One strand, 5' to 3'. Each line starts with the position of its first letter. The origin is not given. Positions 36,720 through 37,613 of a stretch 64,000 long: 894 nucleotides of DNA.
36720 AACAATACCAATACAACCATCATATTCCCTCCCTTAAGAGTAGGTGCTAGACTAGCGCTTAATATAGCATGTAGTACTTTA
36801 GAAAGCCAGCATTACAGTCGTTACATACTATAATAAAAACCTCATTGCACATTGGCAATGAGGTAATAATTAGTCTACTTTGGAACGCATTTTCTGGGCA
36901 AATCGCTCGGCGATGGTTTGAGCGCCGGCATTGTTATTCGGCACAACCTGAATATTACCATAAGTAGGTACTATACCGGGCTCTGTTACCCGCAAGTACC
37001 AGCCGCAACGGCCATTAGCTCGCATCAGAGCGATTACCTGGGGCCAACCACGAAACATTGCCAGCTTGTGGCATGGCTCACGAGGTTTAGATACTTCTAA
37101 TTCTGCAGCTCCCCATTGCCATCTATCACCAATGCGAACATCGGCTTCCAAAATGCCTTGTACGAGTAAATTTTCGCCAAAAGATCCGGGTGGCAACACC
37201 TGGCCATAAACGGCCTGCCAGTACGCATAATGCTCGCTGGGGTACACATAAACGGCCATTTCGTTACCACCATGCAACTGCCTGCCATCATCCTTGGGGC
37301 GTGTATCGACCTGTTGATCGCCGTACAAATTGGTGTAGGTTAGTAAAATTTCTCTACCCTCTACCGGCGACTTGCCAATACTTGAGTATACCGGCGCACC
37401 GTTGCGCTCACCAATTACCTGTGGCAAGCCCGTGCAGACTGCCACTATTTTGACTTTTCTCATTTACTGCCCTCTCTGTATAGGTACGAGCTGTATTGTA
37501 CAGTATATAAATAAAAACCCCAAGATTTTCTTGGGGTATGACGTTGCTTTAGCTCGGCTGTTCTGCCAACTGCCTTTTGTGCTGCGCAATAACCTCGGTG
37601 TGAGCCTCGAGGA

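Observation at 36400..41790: GC-richer islet of orphan genes abutting the 3' end of tmRNA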

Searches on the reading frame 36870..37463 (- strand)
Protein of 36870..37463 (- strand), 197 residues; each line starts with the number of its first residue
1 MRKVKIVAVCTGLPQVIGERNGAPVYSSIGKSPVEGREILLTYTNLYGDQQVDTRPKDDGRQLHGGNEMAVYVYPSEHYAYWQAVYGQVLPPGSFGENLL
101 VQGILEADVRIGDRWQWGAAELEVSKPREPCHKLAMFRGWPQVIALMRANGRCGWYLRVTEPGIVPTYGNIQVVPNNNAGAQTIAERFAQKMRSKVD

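Call 4: search_protein_families(library=pfam, proteins=[window:36870-37463:-], max_evalue=1)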
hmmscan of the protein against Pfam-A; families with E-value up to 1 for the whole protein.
window:36870-37463:- (197 aa): 1 family
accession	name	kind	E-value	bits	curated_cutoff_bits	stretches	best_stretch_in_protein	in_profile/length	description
PF03473.23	MOSC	-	1.6e-32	112.5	22.7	1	61-165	2-113/120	MOSC domain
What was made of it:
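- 36870..37463 (-): MOSC-domain (YiiM-like) protein, 197 aa. Pfam MOSC 112.5 bits (call 4).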

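Call 5: search_protein_families(library=phrogs, proteins=[window:36870-37463:-], max_evalue=1)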
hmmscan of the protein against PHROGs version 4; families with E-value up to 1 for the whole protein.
window:36870-37463:- (197 aa): 1 family
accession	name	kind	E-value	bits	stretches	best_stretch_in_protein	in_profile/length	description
phrog_27401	-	unknown function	0.085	14.2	1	7-80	11-82/114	-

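Call 6: search_protein_families(library=padloc, proteins=[window:36870-37463:-], max_evalue=1)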
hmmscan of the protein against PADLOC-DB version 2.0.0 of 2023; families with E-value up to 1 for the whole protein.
window:36870-37463:- (197 aa): 0 families

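Call 51: find_homologous_proteins(query=window:36870-37463:-)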
Query window:36870-37463:- (197 aa): 105 proteins with E <= 0.001 among 142 candidates.
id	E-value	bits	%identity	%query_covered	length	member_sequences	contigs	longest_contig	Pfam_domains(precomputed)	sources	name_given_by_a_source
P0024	4.4e-126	436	96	100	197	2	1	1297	PF03473.24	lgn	-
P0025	8.8e-112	389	84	100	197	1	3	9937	PF03473.24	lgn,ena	-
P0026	8.6e-108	376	82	100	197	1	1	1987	PF03473.24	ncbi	-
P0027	1.1e-65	239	57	97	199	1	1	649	PF03473.24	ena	-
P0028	4.4e-65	237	59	98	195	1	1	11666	PF03473.24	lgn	-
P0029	9.7e-65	236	63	91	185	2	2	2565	PF03473.24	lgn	-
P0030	2.0e-64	235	56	100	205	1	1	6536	PF03473.24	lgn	-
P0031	3.1e-63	231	56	99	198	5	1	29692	PF03473.24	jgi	-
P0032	1.2e-62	229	59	98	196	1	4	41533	PF03473.24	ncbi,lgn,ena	-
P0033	1.4e-62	229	56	96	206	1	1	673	PF03473.24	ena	-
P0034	3.3e-62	228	57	97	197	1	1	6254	PF03473.24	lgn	-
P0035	1.8e-61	225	57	97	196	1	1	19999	PF03473.24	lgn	-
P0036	2.3e-61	225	55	98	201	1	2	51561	PF03473.24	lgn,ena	-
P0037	2.8e-61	225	56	95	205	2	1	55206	PF03473.24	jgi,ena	-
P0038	4.4e-61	224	55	97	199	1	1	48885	PF03473.24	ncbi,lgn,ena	-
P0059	7.1e-39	151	42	99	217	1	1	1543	PF03475.20,PF03473.24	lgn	-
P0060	2.2e-38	150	45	97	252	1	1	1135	PF03475.20,PF03473.24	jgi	jgi:MOSC domain-containing protein YiiM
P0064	2.4e-33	133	44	94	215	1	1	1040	PF03475.20,PF03473.24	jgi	jgi:MOSC domain-containing protein YiiM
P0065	4.8e-33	132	44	98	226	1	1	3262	PF03475.20,PF03473.24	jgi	-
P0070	1.8e-31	127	43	93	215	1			PF03475.20,PF03473.24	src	-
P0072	3.5e-31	126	45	86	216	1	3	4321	PF03475.20,PF03473.24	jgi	jgi:MOSC domain-containing protein YiiM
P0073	4.1e-31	126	46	86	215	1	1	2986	PF03475.20,PF03473.24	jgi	-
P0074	4.1e-31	126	46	86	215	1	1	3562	PF03475.20,PF03473.24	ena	-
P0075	5.2e-31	126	45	89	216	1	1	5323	PF03475.20,PF03473.24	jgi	jgi:MOSC domain-containing protein YiiM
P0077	1.0e-30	125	43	93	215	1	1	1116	PF03475.20,PF03473.24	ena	-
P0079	1.1e-30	125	43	93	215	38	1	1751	PF03475.20,PF03473.24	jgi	-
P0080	1.2e-30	124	43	93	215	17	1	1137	PF03475.20,PF03473.24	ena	-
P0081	2.5e-30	123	45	81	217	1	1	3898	PF03475.20,PF03473.24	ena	-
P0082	8.2e-30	122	41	94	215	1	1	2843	PF03475.20,PF03473.24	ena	-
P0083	1.3e-29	121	41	93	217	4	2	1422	PF03475.20,PF03473.24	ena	-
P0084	1.4e-29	121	44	86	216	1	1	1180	PF03475.20,PF03473.24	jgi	jgi:MOSC domain-containing protein YiiM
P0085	1.4e-29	121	41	89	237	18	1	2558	PF03475.20,PF03473.24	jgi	jgi:MOSC domain-containing protein YiiM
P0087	2.0e-29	121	44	81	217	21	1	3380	PF03475.20,PF03473.24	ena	-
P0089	4.8e-29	119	41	93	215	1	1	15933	PF03475.20,PF03473.24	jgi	jgi:MOSC domain-containing protein YiiM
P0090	6.0e-29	119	44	86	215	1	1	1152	PF03475.20,PF03473.24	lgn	-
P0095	3.0e-28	117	40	93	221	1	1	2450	PF03475.20,PF03473.24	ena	-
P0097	5.1e-28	116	39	98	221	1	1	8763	PF03475.20,PF03473.24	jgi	jgi:MOSC domain-containing protein YiiM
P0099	1.0e-27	115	42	92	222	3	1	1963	PF03475.20,PF03473.24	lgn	-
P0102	1.7e-27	114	41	91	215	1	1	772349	PF03475.20,PF03473.24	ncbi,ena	-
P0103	5.6e-27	113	46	70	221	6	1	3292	PF03475.20,PF03473.24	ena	-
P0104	6.2e-27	112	43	82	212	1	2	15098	PF03475.20,PF03473.24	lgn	-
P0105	1.1e-26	112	38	97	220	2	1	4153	PF03475.20,PF03473.24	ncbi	ncbi:MAG: MOSC domain-containing protein [Thermaurantiacus sp.]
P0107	4.1e-26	110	38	98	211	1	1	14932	PF03475.20,PF03473.24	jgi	jgi:MOSC domain-containing protein YiiM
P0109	1.3e-25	108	43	78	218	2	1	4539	PF03475.20,PF03473.24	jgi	-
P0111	4.6e-25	106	50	52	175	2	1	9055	PF03475.20,PF03473.24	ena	-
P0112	4.6e-25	106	38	98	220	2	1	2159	PF03475.20,PF03473.24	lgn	-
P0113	6.4e-25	106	38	98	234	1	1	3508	PF03475.20,PF03473.24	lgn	-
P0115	9.3e-24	102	37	93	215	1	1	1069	PF03475.20,PF03473.24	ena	-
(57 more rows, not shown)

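Call 52: find_encoding_contigs(protein=P0025, flank=10000, max_places=5)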
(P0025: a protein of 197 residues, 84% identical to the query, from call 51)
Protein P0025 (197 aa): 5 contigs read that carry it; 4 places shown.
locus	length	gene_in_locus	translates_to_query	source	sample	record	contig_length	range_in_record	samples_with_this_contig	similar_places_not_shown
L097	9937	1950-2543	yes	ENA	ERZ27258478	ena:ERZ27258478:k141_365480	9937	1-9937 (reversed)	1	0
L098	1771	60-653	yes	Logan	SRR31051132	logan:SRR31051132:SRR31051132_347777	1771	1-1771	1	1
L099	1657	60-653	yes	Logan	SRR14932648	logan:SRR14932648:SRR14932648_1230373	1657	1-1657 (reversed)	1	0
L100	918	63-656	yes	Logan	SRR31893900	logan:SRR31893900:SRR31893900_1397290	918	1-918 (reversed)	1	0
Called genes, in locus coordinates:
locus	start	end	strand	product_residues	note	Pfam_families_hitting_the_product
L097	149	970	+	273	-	-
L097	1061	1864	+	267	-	-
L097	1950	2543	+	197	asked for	PF03473:MOSC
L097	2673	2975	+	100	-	-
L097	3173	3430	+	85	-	PF00076:RRM_1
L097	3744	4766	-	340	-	PF00274:Glycolytic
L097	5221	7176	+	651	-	PF03485:Arg_tRNA_synt_N, PF00750:tRNA-synt_1d, PF05746:DALR_1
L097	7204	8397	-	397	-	-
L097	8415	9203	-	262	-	-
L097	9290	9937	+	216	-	?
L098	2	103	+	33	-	?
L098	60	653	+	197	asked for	PF03473:MOSC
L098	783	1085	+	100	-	-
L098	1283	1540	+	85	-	PF00076:RRM_1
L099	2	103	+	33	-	?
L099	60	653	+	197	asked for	PF03473:MOSC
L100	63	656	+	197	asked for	PF03473:MOSC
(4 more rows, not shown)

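Call 53: find_encoding_contigs(protein=P0032, flank=10000, max_places=3)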
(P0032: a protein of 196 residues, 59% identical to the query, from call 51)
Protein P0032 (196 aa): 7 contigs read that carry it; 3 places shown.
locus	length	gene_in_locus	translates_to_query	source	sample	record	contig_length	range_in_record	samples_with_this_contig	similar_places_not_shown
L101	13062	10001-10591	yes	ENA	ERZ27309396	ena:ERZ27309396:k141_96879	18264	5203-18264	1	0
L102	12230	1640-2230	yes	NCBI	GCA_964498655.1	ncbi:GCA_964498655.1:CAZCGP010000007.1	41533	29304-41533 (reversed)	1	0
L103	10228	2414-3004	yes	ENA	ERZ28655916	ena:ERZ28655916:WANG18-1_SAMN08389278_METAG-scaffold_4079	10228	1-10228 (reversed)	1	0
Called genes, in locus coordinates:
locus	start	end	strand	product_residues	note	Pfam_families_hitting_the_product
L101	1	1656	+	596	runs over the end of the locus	PF00664:ABC_membrane, PF00005:ABC_tran, PF02463:SMC_N (faint)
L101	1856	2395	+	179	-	PF13302:Acetyltransf_3, PF00583:Acetyltransf_1 (weak)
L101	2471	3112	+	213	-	PF00929:RNase_T (weak), PF16473:Rv2179c-like (faint)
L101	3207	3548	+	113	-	PF09685:MamF_MmsF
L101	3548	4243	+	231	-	PF27226:AF_1845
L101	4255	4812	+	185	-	-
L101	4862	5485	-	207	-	PF01726:LexA_DNA_bind, PF00717:Peptidase_S24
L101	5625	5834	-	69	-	-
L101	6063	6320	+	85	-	PF00076:RRM_1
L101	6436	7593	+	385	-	PF04519:Bactofilin (faint), PF26514:DUF8173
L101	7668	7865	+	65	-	-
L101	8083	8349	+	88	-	PF01541:GIY-YIG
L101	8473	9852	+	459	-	PF08241:Methyltransf_11 (faint), PF08242:Methyltransf_12 (faint), PF13649:Methyltransf_25 (faint)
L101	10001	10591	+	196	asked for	PF03473:MOSC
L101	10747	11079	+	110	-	-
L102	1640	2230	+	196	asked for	PF03473:MOSC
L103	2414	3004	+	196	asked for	PF03473:MOSC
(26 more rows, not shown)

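Call 70: search_protein_families(library=ncbifam, proteins=[window:36870-37463:-], max_evalue=1)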
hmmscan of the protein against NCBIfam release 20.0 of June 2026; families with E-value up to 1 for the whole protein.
window:36870-37463:- (197 aa): 1 family
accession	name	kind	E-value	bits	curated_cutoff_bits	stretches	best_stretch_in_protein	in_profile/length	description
NF008577.1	PRK11536.1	equivalog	3.9e-30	104.9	294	1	26-176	19-164/222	6-hydroxyaminopurine reductase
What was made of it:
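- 36870..37463 (-): NCBIfam 6-hydroxyaminopurine reductase 104.9 bits, below the 294 cut-off (call 70).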
